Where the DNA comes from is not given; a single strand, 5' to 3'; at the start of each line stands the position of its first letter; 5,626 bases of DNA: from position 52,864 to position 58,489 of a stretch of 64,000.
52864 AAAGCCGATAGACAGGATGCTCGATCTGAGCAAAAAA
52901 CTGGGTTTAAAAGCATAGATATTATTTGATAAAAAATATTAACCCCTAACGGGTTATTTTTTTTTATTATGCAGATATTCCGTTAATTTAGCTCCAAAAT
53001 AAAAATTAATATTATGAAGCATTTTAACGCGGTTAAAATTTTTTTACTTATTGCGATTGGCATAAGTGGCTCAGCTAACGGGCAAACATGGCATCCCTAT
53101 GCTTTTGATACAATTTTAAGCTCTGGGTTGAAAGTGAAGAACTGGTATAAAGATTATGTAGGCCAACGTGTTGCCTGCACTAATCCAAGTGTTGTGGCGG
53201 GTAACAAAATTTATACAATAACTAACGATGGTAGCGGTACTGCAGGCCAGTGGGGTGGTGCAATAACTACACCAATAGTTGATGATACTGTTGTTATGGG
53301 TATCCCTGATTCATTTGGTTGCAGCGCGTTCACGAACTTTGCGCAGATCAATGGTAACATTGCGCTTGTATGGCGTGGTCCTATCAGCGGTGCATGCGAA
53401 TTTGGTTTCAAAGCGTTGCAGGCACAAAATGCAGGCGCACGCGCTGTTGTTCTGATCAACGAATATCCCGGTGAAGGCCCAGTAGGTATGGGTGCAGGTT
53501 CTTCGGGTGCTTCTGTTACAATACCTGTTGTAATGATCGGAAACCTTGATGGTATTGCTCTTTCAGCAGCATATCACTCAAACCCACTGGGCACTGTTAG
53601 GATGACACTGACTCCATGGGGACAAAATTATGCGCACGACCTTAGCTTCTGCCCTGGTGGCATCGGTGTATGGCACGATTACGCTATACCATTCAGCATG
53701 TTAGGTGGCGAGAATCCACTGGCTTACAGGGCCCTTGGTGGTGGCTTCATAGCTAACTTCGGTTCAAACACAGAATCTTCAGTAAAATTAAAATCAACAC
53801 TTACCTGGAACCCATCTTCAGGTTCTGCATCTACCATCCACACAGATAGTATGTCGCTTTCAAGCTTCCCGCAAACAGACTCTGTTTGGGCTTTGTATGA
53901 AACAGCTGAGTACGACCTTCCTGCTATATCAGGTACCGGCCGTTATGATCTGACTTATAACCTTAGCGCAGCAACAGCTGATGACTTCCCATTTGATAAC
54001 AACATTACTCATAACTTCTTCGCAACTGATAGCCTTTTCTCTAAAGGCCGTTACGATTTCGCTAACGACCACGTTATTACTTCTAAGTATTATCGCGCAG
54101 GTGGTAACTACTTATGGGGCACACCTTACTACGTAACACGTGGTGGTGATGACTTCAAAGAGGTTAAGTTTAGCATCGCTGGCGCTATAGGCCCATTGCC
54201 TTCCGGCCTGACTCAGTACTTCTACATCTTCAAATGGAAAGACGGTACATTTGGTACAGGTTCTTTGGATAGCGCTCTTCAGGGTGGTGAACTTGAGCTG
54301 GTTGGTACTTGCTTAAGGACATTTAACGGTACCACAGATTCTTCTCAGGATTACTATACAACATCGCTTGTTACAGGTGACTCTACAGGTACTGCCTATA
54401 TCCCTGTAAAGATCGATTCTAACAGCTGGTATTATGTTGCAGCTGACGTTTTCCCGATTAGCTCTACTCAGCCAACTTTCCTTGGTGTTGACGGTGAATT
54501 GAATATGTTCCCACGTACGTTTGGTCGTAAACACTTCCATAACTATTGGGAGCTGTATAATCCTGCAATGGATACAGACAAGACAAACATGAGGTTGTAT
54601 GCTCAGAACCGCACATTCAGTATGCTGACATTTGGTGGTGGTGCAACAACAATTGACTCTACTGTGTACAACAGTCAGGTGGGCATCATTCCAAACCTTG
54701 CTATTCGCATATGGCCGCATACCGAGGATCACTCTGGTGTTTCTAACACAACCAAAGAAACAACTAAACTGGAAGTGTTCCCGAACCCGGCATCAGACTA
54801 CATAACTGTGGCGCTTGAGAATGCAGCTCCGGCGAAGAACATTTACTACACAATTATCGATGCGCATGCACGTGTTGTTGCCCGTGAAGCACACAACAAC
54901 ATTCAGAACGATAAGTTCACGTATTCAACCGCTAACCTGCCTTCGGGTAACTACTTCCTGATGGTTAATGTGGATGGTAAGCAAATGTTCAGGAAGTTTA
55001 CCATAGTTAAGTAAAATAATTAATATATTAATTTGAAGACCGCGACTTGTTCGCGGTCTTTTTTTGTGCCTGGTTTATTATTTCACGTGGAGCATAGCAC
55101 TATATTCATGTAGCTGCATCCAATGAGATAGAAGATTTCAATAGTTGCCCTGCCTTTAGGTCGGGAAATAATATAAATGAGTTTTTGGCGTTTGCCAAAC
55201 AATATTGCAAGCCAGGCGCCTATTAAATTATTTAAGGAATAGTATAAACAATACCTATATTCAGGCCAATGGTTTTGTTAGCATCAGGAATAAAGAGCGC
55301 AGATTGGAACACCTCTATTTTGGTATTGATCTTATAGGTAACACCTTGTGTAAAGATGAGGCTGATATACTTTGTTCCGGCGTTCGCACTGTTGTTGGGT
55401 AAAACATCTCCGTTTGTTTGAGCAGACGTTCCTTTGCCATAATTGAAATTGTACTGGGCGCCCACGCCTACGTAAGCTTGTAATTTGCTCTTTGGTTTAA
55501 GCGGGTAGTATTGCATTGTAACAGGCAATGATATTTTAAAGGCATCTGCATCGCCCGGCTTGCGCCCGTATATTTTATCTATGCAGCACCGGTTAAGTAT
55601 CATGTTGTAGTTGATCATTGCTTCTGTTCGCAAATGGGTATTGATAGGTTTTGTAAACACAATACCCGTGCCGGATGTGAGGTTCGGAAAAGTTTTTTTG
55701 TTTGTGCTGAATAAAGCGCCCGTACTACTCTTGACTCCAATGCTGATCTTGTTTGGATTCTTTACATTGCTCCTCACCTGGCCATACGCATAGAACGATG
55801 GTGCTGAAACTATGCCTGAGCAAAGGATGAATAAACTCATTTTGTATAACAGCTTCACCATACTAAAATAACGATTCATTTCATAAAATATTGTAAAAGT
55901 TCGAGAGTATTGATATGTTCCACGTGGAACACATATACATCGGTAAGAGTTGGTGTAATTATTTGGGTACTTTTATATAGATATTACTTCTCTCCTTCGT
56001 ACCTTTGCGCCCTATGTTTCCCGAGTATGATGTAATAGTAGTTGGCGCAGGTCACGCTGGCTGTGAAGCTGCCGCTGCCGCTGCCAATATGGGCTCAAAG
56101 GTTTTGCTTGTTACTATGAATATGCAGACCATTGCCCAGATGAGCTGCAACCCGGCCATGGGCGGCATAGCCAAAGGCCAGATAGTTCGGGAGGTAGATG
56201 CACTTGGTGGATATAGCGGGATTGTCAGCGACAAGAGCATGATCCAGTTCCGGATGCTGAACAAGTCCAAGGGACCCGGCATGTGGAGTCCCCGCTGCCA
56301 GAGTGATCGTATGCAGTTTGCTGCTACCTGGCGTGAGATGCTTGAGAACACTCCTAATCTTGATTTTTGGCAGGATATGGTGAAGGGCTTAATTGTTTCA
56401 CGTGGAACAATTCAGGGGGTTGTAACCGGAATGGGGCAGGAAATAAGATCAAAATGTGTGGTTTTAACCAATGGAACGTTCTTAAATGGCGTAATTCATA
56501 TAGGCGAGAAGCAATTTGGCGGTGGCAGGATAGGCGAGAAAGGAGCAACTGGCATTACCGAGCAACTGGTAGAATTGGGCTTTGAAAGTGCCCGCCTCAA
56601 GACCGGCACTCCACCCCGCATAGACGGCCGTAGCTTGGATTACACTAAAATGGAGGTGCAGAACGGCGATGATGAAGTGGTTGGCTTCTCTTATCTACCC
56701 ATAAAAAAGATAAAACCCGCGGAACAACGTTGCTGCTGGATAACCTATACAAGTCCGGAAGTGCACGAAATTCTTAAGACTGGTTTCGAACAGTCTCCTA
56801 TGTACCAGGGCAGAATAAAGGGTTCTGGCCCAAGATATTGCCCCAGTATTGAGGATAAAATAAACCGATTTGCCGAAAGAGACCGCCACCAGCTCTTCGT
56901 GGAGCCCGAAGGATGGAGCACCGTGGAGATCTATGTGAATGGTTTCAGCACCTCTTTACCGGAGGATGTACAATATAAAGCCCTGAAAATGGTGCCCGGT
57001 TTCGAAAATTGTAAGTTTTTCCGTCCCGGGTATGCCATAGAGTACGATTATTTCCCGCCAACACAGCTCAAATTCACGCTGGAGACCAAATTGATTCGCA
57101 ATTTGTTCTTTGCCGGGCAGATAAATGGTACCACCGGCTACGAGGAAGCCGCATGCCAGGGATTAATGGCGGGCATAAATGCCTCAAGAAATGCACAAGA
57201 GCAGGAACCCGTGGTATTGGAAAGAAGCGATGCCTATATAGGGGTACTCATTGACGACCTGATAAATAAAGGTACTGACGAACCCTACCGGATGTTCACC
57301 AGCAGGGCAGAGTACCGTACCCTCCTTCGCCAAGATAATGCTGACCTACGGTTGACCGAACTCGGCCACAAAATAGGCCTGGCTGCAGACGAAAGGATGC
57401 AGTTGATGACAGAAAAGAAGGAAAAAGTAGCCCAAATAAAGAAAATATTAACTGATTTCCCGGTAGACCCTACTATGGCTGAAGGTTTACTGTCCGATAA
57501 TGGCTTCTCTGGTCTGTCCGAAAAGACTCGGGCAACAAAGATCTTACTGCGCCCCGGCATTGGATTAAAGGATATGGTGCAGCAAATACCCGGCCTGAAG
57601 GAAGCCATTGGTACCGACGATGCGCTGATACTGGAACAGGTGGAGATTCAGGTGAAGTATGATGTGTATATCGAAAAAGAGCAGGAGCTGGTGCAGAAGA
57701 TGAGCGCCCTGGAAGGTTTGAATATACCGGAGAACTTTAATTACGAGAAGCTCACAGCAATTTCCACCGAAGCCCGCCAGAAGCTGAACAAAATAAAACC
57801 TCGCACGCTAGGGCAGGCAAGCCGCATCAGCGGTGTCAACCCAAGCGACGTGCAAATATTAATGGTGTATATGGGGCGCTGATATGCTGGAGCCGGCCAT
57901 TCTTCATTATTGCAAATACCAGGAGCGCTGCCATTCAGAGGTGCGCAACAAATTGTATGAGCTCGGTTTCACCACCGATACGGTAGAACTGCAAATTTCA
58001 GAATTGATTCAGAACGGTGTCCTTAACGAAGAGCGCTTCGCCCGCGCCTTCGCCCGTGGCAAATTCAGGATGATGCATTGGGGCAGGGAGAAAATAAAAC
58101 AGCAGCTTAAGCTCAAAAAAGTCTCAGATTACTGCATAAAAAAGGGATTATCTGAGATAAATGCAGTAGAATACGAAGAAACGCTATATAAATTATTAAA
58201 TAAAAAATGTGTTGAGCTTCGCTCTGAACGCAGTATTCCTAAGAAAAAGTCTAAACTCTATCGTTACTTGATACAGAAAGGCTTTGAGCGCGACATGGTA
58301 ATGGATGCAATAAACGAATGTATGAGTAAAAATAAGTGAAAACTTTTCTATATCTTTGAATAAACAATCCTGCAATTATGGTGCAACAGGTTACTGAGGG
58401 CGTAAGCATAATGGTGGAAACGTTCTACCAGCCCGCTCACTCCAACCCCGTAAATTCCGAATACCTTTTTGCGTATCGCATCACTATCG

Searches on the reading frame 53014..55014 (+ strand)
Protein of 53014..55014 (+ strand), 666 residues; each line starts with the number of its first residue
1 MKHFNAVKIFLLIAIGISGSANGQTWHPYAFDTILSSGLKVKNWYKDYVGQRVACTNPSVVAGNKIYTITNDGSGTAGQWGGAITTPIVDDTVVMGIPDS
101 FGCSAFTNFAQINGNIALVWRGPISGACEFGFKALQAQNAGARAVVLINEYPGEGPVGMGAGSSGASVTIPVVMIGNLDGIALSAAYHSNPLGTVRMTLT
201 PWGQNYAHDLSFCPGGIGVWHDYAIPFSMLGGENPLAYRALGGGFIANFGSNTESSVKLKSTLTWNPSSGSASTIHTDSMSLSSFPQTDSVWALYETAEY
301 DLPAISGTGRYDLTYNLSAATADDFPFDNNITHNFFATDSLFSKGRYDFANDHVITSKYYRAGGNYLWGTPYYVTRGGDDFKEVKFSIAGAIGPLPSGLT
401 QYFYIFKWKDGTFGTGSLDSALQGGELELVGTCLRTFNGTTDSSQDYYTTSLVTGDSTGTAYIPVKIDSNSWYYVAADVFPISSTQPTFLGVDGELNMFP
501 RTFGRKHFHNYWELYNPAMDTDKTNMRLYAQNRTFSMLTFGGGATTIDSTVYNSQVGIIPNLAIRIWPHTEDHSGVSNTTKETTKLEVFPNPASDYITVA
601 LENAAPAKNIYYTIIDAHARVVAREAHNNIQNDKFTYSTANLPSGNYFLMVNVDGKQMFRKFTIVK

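Call 6: search_protein_families(library=ncbifam, proteins=[window:53014-55014:+])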
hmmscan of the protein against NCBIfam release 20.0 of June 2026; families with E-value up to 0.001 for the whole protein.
window:53014-55014:+ (666 aa): 5 families
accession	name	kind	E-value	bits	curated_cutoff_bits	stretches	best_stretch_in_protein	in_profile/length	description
NF038113.1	T9SSA_dep_M36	equivalog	3.8e-26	91.5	885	2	54-223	414-571/869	T9SS-dependent M36 family metallopeptidase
NF038112.1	myxo_dep_M36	subfamily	4.9e-17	60.4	1500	1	52-197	488-619/1604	myxosortase-dependent M36 family metallopeptidase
NF038111.1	rhom_dep_M36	equivalog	2.3e-14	51.8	1700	1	101-197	526-616/1315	rhombosortase-dependent M36 family metallopeptidase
TIGR04183.1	Por_Secre_tail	domain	1e-07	31.8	23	1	588-664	1-71/72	T9SS type A sorting domain-containing protein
NF050177.1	TapA_OM_Porphy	equivalog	4.3e-06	25.7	500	1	572-662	457-541/544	TapA/TapC family T9SS-dependent outer membrane protein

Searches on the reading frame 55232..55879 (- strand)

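Call 6: search_protein_families(library=ncbifam, proteins=[window:55232-55879:-])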
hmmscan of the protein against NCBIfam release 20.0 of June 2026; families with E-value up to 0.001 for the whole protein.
window:55232-55879:- (215 aa): 1 family
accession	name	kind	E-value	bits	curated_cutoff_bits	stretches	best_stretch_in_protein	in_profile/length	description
NF047435.1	LA_2272_fam_lipo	equivalog_domain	0.00085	19.4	30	0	182-214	12-46/59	LA_2272/LA_2273 family lipoprotein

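Call 47: search_protein_families(library=pfam, proteins=[window:55232-55879:-], max_evalue=0.001)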
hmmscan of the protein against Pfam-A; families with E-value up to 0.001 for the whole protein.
window:55232-55879:- (215 aa): 1 family
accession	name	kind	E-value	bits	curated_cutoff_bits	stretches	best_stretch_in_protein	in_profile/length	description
PF03922.20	OmpW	-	0.00046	20.6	24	1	119-155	87-122/195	OmpW family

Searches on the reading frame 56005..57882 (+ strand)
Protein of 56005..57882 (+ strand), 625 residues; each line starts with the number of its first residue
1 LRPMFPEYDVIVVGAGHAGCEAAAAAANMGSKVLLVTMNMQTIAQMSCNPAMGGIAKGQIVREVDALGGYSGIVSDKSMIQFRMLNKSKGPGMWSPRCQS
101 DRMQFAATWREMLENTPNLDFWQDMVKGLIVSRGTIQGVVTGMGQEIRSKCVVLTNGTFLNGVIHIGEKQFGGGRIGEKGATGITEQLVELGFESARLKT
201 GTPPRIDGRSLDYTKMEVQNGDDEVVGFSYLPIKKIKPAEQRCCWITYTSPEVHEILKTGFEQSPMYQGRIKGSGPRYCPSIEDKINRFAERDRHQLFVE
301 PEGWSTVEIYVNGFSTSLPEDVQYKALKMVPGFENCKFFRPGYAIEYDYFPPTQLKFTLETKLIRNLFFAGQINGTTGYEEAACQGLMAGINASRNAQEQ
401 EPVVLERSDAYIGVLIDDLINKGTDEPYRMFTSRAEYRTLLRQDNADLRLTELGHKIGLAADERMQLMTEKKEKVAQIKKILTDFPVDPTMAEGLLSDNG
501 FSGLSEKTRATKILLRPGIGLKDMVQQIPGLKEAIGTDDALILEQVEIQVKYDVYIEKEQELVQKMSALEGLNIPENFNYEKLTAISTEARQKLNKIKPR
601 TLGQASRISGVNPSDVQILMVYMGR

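Call 6: search_protein_families(library=ncbifam, proteins=[window:56005-57882:+])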
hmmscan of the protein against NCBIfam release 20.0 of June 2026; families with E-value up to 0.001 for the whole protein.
window:56005-57882:+ (625 aa): 25 families
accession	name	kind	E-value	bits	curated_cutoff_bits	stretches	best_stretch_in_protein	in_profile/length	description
TIGR00136.1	mnmG_gidA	equivalog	1.1e-254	846.5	524.85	1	8-623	1-612/616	tRNA uridine-5-carboxymethylaminomethyl(34) synthesis enzyme MnmG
NF003739.0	PRK05335.1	equivalog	3.1e-25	88.8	262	2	312-422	279-389/441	methylenetetrahydrofolate--tRNA-(uracil(54)-C(5))-methyltransferase (FADH(2)-oxidizing) TrmFO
TIGR00137.1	gid_trmFO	equivalog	3.9e-20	72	428.65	1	311-420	275-384/433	FADH(2)-oxidizing methylenetetrahydrofolate--tRNA-(uracil(54)-C(5))-methyltransferase TrmFO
TIGR02032.1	GG-red-SF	subfamily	3.3e-07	30.3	158.8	1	8-39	1-32/297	geranylgeranyl reductase family protein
NF004991.0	PRK06370.1-3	subfamily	7.3e-07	28.1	620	1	6-83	34-113/509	FAD-containing oxidoreductase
NF053717.1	VnlPnlRedVprA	equivalog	2.7e-05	23.2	600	1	7-37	6-36/481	vinyl phenol reductase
TIGR01350.1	lipoamide_DH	equivalog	3.7e-05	22.6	408.8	1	7-85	1-80/461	dihydrolipoyl dehydrogenase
TIGR01372.1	soxA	subfamily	6.7e-05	20.8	1164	1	8-40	169-201/996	sarcosine oxidase subunit alpha family protein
NF004776.0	PRK06116.1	equivalog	7.9e-05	21.8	480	0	6-39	3-36/450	glutathione-disulfide reductase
NF006130.0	PRK08274.1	equivalog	0.0001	21.3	369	1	7-37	5-35/467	FAD-dependent tricarballylate dehydrogenase TcuA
NF041080.1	DGGGPL_reductase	equivalog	0.00019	20.4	580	1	7-53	1-48/447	digeranylgeranylglycerophospholipid reductase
NF004939.0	PRK06292.1-1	equivalog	0.00019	20.3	435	0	7-64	5-64/476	dihydrolipoyl dehydrogenase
NF003585.0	PRK05249.1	equivalog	0.00025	19.8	465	1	7-39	6-38/464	Si-specific NAD(P)(+) transhydrogenase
NF005867.0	PRK07804.1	equivalog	0.00025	19.4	639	1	8-57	19-66/548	L-aspartate oxidase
NF041160.1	DGGPL_Thplmales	equivalog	0.0003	19.9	780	1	7-65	3-57/396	digeranylgeranylglycerophospholipid reductase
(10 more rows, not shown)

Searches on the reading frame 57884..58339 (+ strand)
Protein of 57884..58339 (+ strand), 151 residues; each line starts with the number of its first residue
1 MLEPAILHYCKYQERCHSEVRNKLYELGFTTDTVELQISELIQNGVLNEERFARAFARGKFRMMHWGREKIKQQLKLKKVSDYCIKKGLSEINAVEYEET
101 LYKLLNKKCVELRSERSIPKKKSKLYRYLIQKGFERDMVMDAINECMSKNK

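Call 6: search_protein_families(library=ncbifam, proteins=[window:57884-58339:+])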
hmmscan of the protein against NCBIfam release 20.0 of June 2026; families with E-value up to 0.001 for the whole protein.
window:57884-58339:+ (151 aa): 13 families
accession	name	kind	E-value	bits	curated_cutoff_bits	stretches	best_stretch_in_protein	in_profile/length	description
NF010733.0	PRK14135.1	equivalog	1.4e-19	70.8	240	1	7-148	67-207/267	recombination regulator RecX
NF001057.0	PRK00117.3-3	equivalog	6.2e-19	68.6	146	1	14-145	17-145/151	recombination regulator RecX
NF001058.0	PRK00117.4-1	equivalog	1.6e-18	67.6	194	1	8-150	70-211/214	recombination regulator RecX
NF001063.0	PRK00117.5-3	equivalog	4.8e-15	55.8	186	1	15-149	26-156/165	recombination regulator RecX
NF010732.0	PRK14134.1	equivalog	5.2e-14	52.5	351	1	7-150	68-210/283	recombination regulator RecX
NF001065.0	PRK00117.5-5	equivalog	1.9e-12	47.6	175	1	15-145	20-140/149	recombination regulator RecX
NF001059.0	PRK00117.4-3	equivalog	3.4e-12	46.5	253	1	12-146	58-196/206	recombination regulator RecX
NF001055.0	PRK00117.2-5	equivalog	6.5e-11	42.5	129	1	7-147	15-149/157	recombination regulator RecX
NF001054.0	PRK00117.2-1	equivalog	1.9e-10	41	189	1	14-143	22-147/154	recombination regulator RecX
NF001064.0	PRK00117.5-4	equivalog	6.1e-10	38.8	217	1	11-149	42-179/194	recombination regulator RecX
NF001056.0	PRK00117.3-1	equivalog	6.9e-07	29.2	237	1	13-146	35-171/181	recombination regulator RecX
NF001053.0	PRK00117.1-3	equivalog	3e-05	24.4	216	1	30-139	66-171/180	recombination regulator RecX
NF001052.0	PRK00117.1-1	equivalog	3.4e-05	24.1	266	1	22-140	44-158/166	recombination regulator RecX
